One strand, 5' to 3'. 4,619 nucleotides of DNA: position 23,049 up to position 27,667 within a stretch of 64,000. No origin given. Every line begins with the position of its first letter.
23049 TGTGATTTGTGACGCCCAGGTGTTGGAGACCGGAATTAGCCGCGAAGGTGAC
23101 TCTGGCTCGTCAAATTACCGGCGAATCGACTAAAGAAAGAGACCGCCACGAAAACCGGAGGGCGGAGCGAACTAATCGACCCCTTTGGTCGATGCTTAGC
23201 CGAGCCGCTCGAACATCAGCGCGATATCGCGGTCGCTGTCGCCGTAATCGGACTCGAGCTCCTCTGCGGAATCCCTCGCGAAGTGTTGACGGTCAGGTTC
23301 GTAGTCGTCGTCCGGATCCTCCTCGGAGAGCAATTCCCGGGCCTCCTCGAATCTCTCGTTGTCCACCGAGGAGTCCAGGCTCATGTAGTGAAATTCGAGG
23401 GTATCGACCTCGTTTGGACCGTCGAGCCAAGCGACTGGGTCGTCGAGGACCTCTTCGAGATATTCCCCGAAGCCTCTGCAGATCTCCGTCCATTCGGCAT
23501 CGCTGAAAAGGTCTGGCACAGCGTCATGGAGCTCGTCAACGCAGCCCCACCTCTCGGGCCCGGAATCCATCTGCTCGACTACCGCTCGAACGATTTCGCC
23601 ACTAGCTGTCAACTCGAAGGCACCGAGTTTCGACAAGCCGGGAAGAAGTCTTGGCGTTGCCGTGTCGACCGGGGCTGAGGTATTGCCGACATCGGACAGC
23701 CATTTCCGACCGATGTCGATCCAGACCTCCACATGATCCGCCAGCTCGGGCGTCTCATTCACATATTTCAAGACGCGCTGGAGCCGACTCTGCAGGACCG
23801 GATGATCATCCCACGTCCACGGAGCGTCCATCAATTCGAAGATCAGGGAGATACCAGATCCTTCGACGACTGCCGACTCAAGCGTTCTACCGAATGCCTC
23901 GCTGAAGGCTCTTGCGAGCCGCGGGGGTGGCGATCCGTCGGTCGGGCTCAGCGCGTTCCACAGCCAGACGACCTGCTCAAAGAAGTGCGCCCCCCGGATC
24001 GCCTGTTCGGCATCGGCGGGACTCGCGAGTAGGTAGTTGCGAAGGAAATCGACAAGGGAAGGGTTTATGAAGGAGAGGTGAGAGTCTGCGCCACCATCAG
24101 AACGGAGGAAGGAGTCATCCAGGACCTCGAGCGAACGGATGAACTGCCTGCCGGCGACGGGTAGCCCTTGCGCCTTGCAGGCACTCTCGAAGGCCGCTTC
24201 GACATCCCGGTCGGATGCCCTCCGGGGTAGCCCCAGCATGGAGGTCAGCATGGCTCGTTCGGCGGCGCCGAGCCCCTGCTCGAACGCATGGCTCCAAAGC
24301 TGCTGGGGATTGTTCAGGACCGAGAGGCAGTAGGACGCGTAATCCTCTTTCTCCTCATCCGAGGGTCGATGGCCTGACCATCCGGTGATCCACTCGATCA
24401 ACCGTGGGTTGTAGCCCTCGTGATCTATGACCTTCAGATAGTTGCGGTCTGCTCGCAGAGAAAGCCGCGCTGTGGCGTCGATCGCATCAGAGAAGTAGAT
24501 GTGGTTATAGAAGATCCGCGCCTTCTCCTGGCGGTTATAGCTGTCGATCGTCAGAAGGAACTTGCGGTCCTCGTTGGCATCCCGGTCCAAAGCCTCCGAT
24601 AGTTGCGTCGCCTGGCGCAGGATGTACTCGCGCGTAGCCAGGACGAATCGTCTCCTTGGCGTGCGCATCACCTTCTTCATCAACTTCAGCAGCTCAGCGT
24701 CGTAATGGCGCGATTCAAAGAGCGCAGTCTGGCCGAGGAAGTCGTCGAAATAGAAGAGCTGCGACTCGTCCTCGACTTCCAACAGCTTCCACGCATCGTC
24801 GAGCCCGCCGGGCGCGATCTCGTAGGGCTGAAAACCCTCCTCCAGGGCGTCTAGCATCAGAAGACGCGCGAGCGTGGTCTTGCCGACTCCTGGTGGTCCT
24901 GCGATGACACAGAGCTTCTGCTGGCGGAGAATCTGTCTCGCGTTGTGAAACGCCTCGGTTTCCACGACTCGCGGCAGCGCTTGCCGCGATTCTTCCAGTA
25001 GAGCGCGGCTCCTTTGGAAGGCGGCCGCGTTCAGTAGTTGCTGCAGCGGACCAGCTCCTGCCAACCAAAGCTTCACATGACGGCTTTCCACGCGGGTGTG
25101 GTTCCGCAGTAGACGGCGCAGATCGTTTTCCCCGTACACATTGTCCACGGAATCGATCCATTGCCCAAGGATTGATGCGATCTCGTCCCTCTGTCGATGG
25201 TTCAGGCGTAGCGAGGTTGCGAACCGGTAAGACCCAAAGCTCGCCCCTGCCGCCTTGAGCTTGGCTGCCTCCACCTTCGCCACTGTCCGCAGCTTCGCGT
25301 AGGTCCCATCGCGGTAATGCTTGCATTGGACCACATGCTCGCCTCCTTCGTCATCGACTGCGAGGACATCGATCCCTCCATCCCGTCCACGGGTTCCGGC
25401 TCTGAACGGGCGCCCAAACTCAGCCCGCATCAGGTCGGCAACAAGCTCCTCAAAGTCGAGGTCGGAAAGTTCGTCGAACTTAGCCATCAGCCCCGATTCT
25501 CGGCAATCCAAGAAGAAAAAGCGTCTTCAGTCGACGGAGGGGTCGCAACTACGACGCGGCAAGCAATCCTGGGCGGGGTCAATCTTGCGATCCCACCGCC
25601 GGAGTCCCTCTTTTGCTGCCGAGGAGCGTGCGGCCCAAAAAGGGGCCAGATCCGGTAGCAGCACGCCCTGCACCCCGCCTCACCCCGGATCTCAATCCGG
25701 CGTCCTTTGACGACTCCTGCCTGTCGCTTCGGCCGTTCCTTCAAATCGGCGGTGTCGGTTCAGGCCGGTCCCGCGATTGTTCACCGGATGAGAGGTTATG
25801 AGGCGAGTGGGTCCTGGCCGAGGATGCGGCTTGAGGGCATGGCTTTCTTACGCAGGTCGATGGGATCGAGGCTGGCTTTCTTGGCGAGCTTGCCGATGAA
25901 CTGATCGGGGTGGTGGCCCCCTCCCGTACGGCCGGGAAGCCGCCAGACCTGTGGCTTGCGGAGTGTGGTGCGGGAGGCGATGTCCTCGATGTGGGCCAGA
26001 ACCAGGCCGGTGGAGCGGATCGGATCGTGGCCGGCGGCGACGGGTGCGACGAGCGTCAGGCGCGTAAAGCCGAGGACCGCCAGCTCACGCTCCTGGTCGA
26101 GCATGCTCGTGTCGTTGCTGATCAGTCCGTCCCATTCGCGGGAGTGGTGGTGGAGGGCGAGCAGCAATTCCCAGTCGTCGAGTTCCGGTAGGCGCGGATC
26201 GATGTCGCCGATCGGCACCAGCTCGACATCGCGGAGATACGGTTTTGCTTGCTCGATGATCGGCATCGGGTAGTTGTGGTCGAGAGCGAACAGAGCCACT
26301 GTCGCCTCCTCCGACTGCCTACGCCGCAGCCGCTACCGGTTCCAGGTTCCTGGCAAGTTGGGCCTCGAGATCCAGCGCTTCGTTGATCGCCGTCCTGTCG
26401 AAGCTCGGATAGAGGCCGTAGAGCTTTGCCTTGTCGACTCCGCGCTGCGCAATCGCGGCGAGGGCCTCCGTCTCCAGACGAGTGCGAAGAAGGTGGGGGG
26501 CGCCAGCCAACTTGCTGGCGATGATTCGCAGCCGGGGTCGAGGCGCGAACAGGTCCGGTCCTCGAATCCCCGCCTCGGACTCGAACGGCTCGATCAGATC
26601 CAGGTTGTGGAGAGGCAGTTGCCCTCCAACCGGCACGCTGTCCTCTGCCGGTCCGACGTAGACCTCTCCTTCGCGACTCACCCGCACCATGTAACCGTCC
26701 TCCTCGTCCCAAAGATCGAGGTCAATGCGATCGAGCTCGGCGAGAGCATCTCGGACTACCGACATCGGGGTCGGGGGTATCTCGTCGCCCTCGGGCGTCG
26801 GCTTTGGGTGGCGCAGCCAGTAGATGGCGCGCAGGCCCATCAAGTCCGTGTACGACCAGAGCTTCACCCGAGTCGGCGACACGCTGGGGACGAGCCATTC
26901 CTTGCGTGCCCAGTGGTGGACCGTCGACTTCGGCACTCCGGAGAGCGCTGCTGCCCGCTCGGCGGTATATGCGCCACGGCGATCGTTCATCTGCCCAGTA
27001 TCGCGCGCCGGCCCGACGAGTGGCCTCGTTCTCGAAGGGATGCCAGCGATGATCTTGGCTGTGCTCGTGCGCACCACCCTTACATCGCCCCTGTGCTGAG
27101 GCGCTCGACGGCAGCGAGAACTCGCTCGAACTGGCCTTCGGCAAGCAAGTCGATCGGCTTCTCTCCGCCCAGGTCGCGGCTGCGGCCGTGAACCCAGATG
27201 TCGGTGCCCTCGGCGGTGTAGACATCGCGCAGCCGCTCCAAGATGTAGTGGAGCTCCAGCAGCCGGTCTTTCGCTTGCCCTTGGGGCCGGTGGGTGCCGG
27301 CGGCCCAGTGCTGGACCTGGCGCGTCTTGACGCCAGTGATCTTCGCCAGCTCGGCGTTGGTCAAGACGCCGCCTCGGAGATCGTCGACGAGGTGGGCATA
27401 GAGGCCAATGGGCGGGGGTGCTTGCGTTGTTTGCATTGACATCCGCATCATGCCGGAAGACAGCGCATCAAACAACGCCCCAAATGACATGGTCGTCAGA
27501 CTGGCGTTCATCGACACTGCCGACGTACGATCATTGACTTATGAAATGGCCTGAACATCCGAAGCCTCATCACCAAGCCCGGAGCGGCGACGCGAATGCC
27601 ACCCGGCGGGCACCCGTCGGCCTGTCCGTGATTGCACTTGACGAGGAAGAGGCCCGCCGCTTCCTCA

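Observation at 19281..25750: Best candidate for an uncharacterised conflict system: low-G+C cargo cassette pairing a PHP-ABC ATPase with an Mrr-STAND NTPase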

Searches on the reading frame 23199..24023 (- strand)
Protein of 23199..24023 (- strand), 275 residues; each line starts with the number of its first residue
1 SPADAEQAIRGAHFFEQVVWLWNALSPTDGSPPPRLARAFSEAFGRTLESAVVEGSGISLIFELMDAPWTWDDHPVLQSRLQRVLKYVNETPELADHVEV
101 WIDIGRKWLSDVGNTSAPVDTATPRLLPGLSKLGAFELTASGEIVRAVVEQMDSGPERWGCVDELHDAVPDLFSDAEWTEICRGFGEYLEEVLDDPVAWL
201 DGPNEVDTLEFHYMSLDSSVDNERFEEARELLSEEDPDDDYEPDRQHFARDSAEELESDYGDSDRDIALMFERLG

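Call 79: search_protein_representatives(protein=window:23199-24023:-)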
Query: 275 residues. Proteins with E-value up to 0.001 (for the whole library): 19; up to 1e-10: 10; up to 1e-30: 0. The best 19 are listed.
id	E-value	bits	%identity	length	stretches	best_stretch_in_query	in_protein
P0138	5.7e-22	95.3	32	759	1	2-275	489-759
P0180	5.3e-20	88.8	34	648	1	3-274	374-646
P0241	5.2e-19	85.6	29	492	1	3-273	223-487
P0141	1.2e-16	77.8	30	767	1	3-274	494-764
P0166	5.9e-16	75.5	29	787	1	3-261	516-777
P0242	1.1e-13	68.1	28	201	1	77-275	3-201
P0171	5.4e-13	65.8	29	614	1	2-259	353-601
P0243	1.6e-12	64.3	32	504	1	1-274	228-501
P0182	5.4e-12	62.5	34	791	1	2-241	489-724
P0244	2.1e-11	60.6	33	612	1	4-273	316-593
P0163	1.7e-10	57.6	28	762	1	1-274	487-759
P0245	1.8e-09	54.2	41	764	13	9-42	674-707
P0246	3.2e-09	53.4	29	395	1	4-246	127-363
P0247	7.8e-07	45.6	28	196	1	84-274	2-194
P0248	2.4e-06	44.0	28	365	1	2-256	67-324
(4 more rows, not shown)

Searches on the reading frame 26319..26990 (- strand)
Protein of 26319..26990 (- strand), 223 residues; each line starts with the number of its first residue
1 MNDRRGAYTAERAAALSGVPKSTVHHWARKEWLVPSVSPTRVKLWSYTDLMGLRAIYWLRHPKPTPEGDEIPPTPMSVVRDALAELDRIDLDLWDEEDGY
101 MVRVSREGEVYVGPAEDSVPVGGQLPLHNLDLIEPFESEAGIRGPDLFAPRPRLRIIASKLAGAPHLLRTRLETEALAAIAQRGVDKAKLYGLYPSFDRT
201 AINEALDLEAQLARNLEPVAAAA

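Call 67: search_protein_families(library=pfam, proteins=[window:26319-26990:-], max_evalue=0.001)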
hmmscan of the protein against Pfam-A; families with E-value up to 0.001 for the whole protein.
window:26319-26990:- (223 aa): 1 family
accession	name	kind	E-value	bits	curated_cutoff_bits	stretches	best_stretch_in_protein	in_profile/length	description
PF13411.12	MerR_1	-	0.00031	21.2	21.6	1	8-60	1-53/69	MerR HTH family regulatory protein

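Call 68: search_protein_families(library=padloc, proteins=[window:26319-26990:-], max_evalue=0.001)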
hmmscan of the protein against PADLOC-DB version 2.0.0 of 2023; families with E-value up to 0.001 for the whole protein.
window:26319-26990:- (223 aa): 1 family
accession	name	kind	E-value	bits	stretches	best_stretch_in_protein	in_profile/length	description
PDLC04133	mad1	-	0.00024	19.3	1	7-35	5-33/60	mads_1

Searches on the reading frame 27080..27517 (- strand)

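Call 15: search_protein_families(library=pfam, proteins=[window:27080-27517:-], max_evalue=0.01)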
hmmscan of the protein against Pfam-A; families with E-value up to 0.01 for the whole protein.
window:27080-27517:- (145 aa): 1 family
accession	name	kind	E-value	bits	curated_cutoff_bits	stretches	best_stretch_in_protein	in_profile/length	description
PF09722.15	Xre_MbcA_ParS_C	-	0.0003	21.2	24.5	1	105-140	13-48/51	Antitoxin Xre/MbcA/ParS C-terminal toxin-binding domain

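Call 68: search_protein_families(library=padloc, proteins=[window:27080-27517:-], max_evalue=0.001)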
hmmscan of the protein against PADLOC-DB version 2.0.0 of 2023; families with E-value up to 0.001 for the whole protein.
window:27080-27517:- (145 aa): 0 families
